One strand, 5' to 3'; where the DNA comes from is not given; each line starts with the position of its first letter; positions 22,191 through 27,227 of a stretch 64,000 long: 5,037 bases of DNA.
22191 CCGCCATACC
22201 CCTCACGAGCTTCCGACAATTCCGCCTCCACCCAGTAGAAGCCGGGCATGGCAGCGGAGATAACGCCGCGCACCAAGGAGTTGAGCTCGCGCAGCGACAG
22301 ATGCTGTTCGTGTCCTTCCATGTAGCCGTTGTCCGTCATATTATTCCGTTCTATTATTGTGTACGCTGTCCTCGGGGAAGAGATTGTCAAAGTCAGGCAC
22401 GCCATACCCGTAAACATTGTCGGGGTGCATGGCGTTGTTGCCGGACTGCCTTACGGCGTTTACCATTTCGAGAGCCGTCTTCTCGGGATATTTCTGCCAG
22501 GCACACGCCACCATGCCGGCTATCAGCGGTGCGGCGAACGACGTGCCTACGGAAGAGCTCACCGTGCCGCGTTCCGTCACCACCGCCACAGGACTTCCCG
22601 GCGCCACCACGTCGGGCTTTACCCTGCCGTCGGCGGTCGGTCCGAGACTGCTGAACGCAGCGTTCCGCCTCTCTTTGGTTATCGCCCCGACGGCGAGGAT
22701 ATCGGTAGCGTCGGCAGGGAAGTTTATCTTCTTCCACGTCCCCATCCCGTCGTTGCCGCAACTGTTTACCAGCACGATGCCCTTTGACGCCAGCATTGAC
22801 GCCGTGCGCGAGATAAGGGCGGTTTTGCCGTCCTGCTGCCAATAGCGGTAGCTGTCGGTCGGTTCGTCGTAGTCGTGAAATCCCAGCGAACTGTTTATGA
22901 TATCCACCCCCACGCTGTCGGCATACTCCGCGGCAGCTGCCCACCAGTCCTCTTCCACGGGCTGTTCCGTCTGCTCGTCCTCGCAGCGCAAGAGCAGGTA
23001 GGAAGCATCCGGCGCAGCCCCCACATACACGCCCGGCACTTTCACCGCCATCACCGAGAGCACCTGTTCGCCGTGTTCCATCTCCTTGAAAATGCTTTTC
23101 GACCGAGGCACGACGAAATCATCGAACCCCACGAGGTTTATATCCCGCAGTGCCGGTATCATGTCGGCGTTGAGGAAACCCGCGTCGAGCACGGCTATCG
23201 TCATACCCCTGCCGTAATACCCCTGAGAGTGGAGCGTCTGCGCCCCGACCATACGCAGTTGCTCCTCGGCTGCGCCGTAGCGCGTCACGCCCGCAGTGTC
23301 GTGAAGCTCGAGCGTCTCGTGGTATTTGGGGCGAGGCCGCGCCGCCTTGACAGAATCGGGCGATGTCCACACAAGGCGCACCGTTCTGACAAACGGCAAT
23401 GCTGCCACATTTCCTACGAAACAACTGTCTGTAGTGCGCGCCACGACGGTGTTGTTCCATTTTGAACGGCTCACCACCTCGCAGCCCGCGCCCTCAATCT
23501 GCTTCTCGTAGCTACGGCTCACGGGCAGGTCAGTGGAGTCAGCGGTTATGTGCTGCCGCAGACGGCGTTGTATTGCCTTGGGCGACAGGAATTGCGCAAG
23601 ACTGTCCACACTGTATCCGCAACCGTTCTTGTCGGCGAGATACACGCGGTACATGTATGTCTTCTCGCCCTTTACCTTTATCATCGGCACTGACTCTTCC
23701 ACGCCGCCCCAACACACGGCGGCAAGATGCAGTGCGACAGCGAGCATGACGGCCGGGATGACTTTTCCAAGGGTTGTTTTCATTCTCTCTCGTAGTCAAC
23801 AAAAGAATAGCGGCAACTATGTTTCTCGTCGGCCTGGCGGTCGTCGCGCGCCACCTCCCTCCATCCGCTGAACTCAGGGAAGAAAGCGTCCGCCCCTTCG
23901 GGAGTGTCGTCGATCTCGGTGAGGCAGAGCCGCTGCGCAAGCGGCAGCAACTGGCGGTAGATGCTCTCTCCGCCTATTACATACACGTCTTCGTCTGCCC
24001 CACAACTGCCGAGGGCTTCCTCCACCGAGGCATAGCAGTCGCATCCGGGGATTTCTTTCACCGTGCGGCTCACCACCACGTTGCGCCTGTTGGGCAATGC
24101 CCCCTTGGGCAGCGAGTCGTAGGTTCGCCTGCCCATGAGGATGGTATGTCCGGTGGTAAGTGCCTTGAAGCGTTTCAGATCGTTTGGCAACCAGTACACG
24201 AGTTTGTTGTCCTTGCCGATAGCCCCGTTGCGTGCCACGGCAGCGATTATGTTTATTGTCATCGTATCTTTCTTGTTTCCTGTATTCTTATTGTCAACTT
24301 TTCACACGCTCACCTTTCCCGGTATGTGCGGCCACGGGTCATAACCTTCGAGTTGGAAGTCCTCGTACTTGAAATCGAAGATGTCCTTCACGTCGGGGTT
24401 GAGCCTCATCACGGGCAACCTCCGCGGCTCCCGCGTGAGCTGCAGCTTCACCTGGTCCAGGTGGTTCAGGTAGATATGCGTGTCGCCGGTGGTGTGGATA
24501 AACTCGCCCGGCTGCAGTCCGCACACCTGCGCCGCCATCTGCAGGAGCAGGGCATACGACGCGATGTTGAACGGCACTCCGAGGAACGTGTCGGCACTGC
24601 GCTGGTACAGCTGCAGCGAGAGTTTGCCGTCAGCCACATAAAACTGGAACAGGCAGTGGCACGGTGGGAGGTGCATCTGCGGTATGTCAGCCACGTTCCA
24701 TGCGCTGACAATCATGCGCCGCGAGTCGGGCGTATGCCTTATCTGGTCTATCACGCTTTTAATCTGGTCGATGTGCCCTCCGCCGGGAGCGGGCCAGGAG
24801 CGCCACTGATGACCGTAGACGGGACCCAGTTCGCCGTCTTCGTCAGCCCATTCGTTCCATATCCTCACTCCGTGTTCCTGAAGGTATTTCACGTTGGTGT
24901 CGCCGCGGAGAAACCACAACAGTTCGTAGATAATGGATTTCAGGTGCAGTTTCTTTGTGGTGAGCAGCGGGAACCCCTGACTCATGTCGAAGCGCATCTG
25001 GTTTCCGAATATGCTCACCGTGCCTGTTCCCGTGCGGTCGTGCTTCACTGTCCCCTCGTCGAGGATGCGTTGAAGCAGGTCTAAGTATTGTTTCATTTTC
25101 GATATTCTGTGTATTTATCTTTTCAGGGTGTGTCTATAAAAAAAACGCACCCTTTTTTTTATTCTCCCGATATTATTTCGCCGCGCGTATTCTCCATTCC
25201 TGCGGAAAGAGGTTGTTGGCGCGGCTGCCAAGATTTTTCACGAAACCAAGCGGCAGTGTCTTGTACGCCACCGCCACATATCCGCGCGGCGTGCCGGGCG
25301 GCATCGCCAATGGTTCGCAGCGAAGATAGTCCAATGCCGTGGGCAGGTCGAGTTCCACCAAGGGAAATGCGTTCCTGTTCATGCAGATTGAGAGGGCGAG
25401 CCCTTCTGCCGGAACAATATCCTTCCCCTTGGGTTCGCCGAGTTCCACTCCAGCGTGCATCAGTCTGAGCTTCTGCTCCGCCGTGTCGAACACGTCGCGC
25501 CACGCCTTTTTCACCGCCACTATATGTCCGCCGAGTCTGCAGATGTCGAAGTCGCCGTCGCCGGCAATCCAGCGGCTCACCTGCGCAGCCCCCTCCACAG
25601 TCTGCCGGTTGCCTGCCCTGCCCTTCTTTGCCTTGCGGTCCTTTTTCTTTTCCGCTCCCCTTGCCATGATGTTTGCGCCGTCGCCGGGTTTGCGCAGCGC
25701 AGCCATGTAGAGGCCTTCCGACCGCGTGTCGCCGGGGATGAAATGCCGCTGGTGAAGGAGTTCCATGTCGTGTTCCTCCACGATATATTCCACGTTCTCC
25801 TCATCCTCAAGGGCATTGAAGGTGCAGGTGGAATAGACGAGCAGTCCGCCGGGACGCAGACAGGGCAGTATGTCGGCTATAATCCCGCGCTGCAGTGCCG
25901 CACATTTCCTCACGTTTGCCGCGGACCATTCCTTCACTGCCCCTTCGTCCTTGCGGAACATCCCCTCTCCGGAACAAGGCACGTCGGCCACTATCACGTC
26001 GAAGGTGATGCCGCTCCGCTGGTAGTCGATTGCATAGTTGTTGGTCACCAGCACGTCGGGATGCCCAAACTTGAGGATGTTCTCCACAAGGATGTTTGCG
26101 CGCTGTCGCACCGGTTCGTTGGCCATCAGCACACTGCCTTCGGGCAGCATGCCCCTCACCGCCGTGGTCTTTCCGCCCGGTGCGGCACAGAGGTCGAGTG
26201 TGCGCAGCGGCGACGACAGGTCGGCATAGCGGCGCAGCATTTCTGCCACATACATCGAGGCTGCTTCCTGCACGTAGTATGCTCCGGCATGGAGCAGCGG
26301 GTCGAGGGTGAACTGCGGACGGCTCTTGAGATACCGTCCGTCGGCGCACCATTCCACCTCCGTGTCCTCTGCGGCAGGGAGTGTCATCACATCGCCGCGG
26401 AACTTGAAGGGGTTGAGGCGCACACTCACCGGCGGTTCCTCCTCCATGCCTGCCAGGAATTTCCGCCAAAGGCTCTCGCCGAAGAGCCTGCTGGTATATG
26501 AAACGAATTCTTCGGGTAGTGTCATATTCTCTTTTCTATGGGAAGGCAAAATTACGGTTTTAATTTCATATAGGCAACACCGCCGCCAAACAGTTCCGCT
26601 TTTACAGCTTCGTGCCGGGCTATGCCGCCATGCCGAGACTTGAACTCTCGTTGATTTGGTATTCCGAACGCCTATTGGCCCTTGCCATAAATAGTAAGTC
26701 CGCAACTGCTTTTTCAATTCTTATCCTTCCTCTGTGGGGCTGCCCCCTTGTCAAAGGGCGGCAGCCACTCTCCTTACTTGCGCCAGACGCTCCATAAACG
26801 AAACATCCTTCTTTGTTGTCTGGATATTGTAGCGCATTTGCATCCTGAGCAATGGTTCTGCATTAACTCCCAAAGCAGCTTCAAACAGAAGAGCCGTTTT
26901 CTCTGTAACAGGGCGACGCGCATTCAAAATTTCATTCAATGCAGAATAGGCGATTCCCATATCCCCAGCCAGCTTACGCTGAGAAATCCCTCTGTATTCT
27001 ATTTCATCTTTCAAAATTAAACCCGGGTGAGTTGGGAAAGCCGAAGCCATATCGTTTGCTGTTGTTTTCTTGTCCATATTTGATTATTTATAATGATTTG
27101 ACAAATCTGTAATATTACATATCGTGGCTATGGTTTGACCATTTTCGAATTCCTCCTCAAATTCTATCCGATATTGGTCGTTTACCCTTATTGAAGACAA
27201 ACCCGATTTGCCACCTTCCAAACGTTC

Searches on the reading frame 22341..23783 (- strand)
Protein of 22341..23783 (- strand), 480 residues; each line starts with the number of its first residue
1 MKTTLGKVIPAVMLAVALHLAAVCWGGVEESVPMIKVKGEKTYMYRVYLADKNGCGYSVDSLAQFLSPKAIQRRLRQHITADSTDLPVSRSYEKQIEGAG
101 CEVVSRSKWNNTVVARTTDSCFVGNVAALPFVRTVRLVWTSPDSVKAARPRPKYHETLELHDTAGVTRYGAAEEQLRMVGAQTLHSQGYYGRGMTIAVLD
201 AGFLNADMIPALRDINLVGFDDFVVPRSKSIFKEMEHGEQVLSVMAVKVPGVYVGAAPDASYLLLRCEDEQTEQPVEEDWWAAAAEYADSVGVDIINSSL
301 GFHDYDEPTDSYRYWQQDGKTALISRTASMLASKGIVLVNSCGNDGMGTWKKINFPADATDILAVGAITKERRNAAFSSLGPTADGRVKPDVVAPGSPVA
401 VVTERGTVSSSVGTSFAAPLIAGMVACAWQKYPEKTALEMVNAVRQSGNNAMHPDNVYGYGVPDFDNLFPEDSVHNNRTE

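Call 9: search_protein_families(library=pfam, proteins=[window:22341-23783:-])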
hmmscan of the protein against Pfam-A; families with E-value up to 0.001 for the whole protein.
window:22341-23783:- (480 aa): 1 family
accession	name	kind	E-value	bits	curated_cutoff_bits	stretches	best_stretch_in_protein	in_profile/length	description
PF00082.27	Peptidase_S8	-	1.9e-35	123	21.8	1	191-461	1-288/288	Subtilase family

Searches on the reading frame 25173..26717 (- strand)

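Call 42: search_protein_families(library=pfam, proteins=[window:25173-26717:-], max_evalue=0.00001)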
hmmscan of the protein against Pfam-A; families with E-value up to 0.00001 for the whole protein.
window:25173-26717:- (514 aa): 3 families
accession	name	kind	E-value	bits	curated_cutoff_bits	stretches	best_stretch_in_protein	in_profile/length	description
PF01189.24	Methyltr_RsmB-F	-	5.4e-33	114.8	27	1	173-323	12-165/199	16S rRNA methyltransferase RsmB/F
PF17125.10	Methyltr_RsmF_N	-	2.5e-21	76.3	34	1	67-152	1-86/86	N-terminal domain of 16S rRNA methyltransferase RsmF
PF13636.12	Methyltranf_PUA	-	2e-13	50.6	27.6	1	461-510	1-49/49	RNA-binding PUA-like domain of methyltransferase RsmF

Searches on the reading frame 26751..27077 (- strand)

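Call 42: search_protein_families(library=pfam, proteins=[window:26751-27077:-], max_evalue=0.00001)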
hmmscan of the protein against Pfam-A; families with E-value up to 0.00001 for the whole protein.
window:26751-27077:- (108 aa): 1 family
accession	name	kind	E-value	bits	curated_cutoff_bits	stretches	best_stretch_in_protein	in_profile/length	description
PF01381.28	HTH_3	-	7.1e-07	29.6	23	1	29-74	8-53/55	Helix-turn-helix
